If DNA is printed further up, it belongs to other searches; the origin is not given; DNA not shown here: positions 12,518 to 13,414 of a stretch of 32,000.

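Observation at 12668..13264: An unrecognised methionine-rich single-pass membrane protein is wedged between aroB and gatC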

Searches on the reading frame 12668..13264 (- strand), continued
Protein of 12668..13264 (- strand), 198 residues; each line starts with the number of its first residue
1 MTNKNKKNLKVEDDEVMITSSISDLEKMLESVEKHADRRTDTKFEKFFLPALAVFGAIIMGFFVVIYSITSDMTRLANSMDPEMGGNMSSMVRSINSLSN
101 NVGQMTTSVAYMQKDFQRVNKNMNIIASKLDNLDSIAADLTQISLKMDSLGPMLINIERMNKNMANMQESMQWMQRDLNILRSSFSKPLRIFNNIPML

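Call 61: list_cluster_members(proteins=[P0012, P0017, P0003, P0005, P0060, P0001, P0277])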
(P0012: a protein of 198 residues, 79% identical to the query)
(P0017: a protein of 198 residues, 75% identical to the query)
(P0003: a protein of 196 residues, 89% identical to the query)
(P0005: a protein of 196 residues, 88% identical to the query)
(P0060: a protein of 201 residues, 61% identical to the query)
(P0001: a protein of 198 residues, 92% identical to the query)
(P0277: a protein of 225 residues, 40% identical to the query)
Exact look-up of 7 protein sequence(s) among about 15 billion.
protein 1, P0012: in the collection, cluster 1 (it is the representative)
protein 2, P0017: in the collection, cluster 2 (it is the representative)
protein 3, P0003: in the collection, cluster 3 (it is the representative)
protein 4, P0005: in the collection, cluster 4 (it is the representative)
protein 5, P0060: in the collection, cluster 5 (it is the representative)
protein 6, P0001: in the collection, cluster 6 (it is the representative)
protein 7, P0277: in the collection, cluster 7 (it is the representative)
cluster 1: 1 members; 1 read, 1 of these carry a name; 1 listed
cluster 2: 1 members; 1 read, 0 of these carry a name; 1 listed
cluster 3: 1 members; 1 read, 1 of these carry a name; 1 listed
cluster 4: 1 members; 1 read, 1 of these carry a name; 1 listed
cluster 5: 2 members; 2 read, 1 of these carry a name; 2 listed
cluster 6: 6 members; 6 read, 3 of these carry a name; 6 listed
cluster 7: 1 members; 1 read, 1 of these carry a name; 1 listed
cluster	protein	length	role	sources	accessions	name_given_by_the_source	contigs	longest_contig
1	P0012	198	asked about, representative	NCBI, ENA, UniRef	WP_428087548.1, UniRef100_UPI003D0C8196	hypothetical protein [Candidatus Thioglobus sp.] | hypothetical protein n=1 Tax=Candidatus Thioglobus sp. TaxID=2026721 RepID=UPI003D0C8196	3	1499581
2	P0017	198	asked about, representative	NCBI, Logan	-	-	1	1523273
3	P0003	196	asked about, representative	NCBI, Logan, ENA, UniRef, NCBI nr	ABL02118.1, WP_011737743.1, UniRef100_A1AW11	hypothetical protein Rmag_0342 [Candidatus Ruthia magnifica str. Cm (Calyptogena ... | Uncharacterized protein n=1 Tax=Ruthia magnifica subsp. Calyptogena magnifica ... | hypothetical protein [Candidatus Ruthturnera calyptogenae]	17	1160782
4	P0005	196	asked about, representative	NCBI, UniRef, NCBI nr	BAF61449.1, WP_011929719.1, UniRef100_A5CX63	hypothetical protein [Candidatus Vesicomyidisocius calyptogenae] | Inclusion membrane protein A n=1 Tax=Vesicomyosocius okutanii subsp. Calyptogena okutanii ... | hypothetical protein [Candidatus Vesicomyosocius okutanii]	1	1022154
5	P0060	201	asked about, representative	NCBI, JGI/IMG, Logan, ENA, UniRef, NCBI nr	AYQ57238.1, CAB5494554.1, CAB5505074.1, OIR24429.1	hypothetical protein BTHERMOSOX_1486 [Bathymodiolus thermophilus thioautotrophic gill ... | Uncharacterized protein n=1 Tax=Bathymodiolus thermophilus thioautotrophic gill symbiont ... | hypothetical protein [Bathymodiolus thermophilus thioautotrophic gill symbiont]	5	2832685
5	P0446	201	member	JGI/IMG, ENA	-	-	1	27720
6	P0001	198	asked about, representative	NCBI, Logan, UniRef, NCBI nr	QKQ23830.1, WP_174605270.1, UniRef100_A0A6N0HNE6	hypothetical protein HUE58_01210 [Candidatus Ruthia endofausta] | Methyl-accepting chemotaxis protein n=1 Tax=Candidatus Ruthia endofausta TaxID=2738852 ... | hypothetical protein [Candidatus Ruthia endofausta]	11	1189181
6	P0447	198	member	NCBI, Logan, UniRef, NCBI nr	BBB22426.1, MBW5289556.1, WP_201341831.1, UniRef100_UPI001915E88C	conserved hypothetical protein [Abyssogena phaseoliformis symbiont OG214] | hypothetical protein n=1 Tax=Abyssogena phaseoliformis symbiont TaxID=596095 ... | hypothetical protein [Abyssogena phaseoliformis symbiont]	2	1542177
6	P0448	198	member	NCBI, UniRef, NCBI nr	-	-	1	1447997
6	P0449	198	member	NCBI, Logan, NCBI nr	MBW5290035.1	MAG: hypothetical protein Rsou_1302 [Candidatus Ruthia sp. Asou_11_S2] | hypothetical protein [Candidatus Ruthia sp. Asou_11_S2]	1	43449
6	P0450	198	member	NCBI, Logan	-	-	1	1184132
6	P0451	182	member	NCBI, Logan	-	-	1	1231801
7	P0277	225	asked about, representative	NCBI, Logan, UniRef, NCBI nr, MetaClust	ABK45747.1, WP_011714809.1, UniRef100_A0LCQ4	hypothetical protein Mmc1_3257 [Magnetococcus marinus MC-1] | Methyl-accepting chemotaxis protein n=1 Tax=Magnetococcus marinus (strain ATCC BAA-1437 / ... | hypothetical protein [Magnetococcus marinus]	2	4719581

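Call 66: find_encoding_contigs(protein=P0312, flank=10000, max_places=1)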
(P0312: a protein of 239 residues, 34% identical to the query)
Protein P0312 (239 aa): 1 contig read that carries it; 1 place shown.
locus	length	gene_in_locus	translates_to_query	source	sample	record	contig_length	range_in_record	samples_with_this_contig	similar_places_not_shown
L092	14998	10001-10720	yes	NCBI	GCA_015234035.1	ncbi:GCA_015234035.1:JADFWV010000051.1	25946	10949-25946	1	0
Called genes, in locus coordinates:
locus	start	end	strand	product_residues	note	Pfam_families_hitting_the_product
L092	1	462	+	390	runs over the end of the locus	PF20706:GT4-conflict, PF00534:Glycos_transf_1, PF13692:Glyco_trans_1_4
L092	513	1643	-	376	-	-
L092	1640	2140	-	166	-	PF14280:DUF4365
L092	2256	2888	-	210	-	-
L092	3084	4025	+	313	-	PF01370:Epimerase, PF04321:RmlD_sub_bind (weak), PF16363:GDP_Man_Dehyd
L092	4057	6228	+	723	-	PF22020:RlmL_1st, PF13847:Methyltransf_31 (faint), PF02926:THUMP, PF01170:UPF0020, PF05175:MTS (faint), PF13649:Methyltransf_25 (faint), PF10672:Methyltrans_SAM, PF03602:Cons_hypoth95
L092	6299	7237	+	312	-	-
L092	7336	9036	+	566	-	PF00999:Na_H_Exchanger, PF02254:TrkA_N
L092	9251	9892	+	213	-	PF01656:CbiA, PF02374:ArsA_ATPase (weak), PF09140:MipZ (weak), PF10609:ParA (weak), PF13614:AAA_31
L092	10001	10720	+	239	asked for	PF06103:DUF948 (faint)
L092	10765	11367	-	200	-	PF00881:Nitroreductase, PF14512:TM1586_NiRdase (faint)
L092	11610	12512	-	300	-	PF02668:TauD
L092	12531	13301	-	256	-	PF00881:Nitroreductase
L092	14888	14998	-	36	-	PF05069:Phage_tail_S (weak)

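Call 67: find_encoding_contigs(protein=P0249, flank=10000, max_places=1)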
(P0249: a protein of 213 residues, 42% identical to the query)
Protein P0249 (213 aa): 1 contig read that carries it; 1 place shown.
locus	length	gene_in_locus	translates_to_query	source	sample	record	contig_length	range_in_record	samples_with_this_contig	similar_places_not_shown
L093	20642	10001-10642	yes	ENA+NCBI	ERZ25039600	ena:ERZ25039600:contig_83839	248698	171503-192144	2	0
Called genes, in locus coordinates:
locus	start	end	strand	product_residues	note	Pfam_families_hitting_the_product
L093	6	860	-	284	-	-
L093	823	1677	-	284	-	-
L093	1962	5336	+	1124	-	PF00873:ACR_tran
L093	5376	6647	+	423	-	PF00999:Na_H_Exchanger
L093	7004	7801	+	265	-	PF13801:Metal_resist (weak), PF07813:LTXXQ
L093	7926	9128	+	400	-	PF13472:Lipase_GDSL_2 (weak)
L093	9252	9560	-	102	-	-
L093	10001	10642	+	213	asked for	-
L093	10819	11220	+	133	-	-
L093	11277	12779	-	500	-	PF00515:TPR_1 (faint), PF07719:TPR_2 (faint), PF13174:TPR_6 (faint), PF13176:TPR_7 (faint), PF14559:TPR_19 (weak), PF14559:TPR_19, PF13428:TPR_14 (weak), PF13432:TPR_16 (weak), +12 more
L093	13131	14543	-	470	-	PF01839:FG-GAP (faint), PF13517:FG-GAP_3, PF07593:UnbV_ASPIC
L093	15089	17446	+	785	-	PF00512:HisKA, PF02518:HATPase_c, PF00072:Response_reg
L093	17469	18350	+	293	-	PF00072:Response_reg, PF00989:PAS, PF13188:PAS_8, PF08448:PAS_4, PF13426:PAS_9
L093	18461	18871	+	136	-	PF12840:HTH_20 (weak), PF01022:HTH_5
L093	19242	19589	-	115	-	PF01022:HTH_5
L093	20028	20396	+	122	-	PF18602:Rap1a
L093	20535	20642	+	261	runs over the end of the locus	-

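Call 71: fold_search(model_id=the predicted structure, library=pdb)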
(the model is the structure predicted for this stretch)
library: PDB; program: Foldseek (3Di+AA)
matches with E <= 10: 1; with E <= 0.001: 0
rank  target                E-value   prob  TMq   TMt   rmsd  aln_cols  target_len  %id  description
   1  7tgh_BM               6.1e+00  0.03  0.13  0.16  19.7        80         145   18  Cryo-EM structure of respiratory super-complex CI+III2 from Tetrahymena thermophila (released 2022-04-06)
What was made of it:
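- Tried and rejected: The best E-value was 6 (call 71).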

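Call 80: search_protein_families(library=pfam, proteins=[L037:2803-4158:+, L038:2720-3784:-, L038:4934-6358:-, L038:3996-4463:-, L027:8442-9563:-, L029:5972-6871:+, L029:6961-8661:+, L048:4518-5435:-, L089:6755-7507:+, L093:7004-7801:+], max_evalue=0.0001)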
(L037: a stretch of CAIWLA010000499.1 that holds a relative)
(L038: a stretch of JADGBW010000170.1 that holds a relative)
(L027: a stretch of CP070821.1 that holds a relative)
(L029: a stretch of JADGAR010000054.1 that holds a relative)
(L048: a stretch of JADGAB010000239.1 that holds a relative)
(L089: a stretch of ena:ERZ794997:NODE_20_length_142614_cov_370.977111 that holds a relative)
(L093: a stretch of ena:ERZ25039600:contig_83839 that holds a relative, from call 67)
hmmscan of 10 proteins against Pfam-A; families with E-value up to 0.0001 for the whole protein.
L037:2803-4158:+ (451 aa): 1 family
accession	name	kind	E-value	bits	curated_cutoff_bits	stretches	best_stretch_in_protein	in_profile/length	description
PF01474.22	DAHP_synth_2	-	4.7e-202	671.7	27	1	6-444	1-438/438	Class-II DAHP synthetase family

L038:2720-3784:- (354 aa): 5 families
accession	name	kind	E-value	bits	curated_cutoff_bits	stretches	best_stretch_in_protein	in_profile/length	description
PF13424.12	TPR_12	-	6.9e-18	65.1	30.1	2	212-264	2-54/77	Tetratricopeptide repeat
PF13374.12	TPR_10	-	1.6e-10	41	27.5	0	213-252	2-41/42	Tetratricopeptide repeat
PF24885.1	TPR_NPHP3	-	8.8e-09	35.5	100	1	176-268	104-196/239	Nephrocystin-3 TPR domain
PF00515.34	TPR_1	-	3.6e-07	30.2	27.8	0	213-241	1-29/34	Tetratricopeptide repeat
PF07719.23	TPR_2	-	4.5e-06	26.8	27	0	214-242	2-30/34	Tetratricopeptide repeat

L038:4934-6358:- (474 aa): 7 families
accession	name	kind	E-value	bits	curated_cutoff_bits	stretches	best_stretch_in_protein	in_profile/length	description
PF00158.32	Sigma54_activat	-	6.3e-55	185.8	20.2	1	155-320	1-167/168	Sigma-54 interaction domain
PF00072.30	Response_reg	-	6.2e-25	88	30.2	1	11-121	1-110/111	Response regulator receiver domain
PF14532.12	Sigma54_activ_2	-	1.5e-20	74.3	25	1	157-325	2-138/138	Sigma-54 interaction domain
PF25601.1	AAA_lid_14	-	4.5e-19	68.5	27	1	326-405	1-80/87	AAA+ ATPase lid domain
PF02954.25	HTH_8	-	1.2e-08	35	22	1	431-470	2-41/42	Bacterial regulatory protein, Fis family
PF07728.20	AAA_5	-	1.9e-07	31.6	22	1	178-286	1-108/139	AAA domain (dynein-related subfamily)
PF01078.27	Mg_chelatase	-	8.1e-05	22.5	20.3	0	178-262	24-122/207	Magnesium chelatase, subunit ChlI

L038:3996-4463:- (155 aa): 1 family
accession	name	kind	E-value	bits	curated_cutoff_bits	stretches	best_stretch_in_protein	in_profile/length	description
PF13690.11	CheX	-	7.6e-07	29.6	27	1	45-140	1-93/94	Chemotaxis phosphatase CheX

L027:8442-9563:- (373 aa): 1 family
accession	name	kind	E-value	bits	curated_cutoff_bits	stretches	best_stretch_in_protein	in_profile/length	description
PF04055.27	Radical_SAM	-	4.6e-17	63.1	29.5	1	93-241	4-158/166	Radical SAM superfamily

L029:5972-6871:+ (299 aa): 4 families
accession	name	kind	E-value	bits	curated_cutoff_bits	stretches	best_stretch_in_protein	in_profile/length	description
PF13614.12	AAA_31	-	2e-16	60.9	27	1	3-53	3-48/177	AAA domain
PF01656.29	CbiA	-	3.8e-14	53.2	25.4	1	4-252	1-118/125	CobQ/CobB/MinD/ParA nucleotide binding domain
PF10609.15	ParA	-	3.4e-06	27.1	27.1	1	4-59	6-56/246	NUBPL iron-transfer P-loop NTPase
PF09140.17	MipZ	-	8.6e-06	25.7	20.7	0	135-184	93-139/262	ATPase MipZ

L029:6961-8661:+ (566 aa): 0 families

L048:4518-5435:- (305 aa): 0 families

L089:6755-7507:+ (250 aa): 0 families

L093:7004-7801:+ (265 aa): 1 family
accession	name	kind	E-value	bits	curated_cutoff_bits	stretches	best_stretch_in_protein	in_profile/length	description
PF07813.17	LTXXQ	-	4.7e-07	30.9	24.3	1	137-221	14-95/100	LTXXQ motif family protein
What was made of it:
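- One neighbour in L093 has an LTXXQ domain and a weak Metal_resist hit (calls 67, 80).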
